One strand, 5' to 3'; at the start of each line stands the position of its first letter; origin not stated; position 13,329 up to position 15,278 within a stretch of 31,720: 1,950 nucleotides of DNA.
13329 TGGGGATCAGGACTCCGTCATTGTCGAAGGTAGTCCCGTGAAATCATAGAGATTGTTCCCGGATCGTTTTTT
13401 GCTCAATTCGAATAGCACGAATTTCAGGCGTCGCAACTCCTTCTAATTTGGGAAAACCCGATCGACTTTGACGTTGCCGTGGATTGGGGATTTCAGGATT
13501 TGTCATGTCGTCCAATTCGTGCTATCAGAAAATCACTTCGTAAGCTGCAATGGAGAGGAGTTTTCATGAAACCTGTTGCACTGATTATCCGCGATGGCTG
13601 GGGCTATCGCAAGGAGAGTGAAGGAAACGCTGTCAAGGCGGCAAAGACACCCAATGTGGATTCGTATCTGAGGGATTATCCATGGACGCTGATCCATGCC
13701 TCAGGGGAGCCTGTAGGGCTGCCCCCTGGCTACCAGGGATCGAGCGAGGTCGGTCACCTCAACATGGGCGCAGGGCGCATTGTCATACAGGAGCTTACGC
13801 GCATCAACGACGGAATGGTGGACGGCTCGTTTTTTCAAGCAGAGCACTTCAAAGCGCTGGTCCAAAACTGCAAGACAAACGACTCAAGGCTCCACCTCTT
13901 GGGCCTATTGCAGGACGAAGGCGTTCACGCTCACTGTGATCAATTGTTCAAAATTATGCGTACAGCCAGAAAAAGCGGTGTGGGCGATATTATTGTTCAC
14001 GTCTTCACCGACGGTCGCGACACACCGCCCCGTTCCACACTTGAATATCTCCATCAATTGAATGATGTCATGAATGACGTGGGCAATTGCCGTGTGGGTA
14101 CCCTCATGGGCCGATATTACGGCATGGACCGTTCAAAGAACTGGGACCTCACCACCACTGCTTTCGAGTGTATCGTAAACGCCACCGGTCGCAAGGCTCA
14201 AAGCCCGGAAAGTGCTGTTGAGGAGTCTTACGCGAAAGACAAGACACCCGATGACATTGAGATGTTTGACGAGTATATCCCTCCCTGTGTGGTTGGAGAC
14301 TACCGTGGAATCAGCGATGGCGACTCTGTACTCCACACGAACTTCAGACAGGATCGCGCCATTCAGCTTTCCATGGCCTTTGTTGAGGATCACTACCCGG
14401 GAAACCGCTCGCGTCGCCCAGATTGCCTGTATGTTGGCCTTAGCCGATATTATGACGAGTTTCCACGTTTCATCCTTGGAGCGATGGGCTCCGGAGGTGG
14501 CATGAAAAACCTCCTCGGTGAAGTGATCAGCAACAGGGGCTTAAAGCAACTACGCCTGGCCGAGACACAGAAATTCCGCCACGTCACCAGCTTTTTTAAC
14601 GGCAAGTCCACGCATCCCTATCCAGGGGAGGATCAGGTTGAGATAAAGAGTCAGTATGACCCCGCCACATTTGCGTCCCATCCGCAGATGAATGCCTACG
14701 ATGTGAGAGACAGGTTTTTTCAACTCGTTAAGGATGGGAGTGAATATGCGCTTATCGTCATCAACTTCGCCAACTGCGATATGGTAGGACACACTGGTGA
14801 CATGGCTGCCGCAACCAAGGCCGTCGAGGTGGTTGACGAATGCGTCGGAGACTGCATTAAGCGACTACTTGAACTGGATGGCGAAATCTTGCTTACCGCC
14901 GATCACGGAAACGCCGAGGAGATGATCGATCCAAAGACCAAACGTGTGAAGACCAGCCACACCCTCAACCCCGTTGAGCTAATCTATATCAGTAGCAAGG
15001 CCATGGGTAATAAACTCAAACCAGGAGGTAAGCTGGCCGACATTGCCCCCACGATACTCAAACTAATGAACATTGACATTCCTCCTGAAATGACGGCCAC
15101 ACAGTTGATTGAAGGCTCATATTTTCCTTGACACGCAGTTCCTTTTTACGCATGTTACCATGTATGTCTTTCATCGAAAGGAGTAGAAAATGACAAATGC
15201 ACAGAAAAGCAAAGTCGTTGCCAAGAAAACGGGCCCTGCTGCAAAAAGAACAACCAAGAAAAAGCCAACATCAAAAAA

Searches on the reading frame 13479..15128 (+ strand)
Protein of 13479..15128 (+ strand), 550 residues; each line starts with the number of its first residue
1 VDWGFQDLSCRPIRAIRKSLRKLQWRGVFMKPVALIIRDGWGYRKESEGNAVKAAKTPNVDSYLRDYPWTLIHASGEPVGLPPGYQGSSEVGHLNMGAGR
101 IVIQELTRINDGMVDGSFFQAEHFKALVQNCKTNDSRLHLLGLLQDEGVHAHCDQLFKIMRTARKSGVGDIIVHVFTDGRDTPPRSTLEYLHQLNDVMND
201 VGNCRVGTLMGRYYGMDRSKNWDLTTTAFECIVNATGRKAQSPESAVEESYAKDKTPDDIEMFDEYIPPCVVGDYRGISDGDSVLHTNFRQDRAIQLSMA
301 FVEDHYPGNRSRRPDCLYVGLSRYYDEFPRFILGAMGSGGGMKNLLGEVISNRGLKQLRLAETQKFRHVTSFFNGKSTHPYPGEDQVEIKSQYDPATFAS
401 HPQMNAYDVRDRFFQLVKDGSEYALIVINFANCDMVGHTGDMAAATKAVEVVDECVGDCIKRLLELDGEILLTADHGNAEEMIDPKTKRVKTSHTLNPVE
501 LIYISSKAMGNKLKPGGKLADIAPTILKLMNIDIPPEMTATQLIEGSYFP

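Call 85: search_protein_families(library=pfam, proteins=[window:13479-15128:+], max_evalue=0.00001)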
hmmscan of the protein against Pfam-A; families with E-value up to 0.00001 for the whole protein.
window:13479-15128:+ (550 aa): 2 families
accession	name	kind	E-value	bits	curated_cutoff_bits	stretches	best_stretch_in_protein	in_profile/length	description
PF01676.23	Metalloenzyme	-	5.6e-66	223.1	24.3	1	31-533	1-251/252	Metalloenzyme superfamily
PF06415.18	iPGM_N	-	2.9e-62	210.5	27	1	109-324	1-215/217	BPG-independent PGAM N-terminus (iPGM_N)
